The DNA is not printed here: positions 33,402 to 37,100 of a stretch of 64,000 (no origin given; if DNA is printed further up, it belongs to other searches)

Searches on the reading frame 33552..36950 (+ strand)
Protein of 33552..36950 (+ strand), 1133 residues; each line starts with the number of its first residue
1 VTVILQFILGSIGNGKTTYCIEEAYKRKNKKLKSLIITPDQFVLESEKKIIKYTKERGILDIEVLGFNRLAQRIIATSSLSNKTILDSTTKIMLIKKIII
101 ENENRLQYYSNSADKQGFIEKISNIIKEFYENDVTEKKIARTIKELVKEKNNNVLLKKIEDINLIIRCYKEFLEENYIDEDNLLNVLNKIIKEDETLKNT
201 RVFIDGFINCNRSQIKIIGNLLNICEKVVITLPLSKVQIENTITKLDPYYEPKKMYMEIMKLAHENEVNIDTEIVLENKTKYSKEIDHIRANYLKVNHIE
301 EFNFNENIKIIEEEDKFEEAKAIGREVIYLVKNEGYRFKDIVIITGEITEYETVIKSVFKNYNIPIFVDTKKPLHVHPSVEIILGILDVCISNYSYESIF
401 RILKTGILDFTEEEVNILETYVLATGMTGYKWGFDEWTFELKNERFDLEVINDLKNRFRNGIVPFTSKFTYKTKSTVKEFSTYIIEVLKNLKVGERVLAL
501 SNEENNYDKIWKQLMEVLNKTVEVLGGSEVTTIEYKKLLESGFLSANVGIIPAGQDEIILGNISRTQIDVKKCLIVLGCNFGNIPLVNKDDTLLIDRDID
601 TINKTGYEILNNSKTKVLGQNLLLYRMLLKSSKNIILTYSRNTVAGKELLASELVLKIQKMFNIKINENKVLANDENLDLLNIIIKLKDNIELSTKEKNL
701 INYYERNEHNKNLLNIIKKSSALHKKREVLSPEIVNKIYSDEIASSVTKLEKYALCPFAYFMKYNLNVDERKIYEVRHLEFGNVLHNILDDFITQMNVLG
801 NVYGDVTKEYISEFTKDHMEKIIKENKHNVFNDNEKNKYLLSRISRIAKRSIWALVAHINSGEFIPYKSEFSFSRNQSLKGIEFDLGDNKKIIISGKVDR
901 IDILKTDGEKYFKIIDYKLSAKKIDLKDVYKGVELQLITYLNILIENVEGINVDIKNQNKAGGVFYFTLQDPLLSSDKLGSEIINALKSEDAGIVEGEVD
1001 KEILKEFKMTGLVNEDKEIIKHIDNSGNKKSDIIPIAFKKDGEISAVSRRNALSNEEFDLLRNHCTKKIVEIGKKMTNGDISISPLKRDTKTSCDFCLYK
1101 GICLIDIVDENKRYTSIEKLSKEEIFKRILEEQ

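Call 3: search_protein_families(library=pfam, proteins=[window:33552-36950:+], max_evalue=0.01)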
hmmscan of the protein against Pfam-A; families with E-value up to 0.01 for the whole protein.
window:33552-36950:+ (1133 aa): 2 families
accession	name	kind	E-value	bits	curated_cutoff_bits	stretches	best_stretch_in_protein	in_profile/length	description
PF21445.3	ADDB_N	-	1.2e-66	225.3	26.6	1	7-289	1-289/290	ADDB, N-terminal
PF12705.13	PDDEXK_1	-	6.8e-34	118.3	22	1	746-1103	3-246/247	PD-(D/E)XK nuclease superfamily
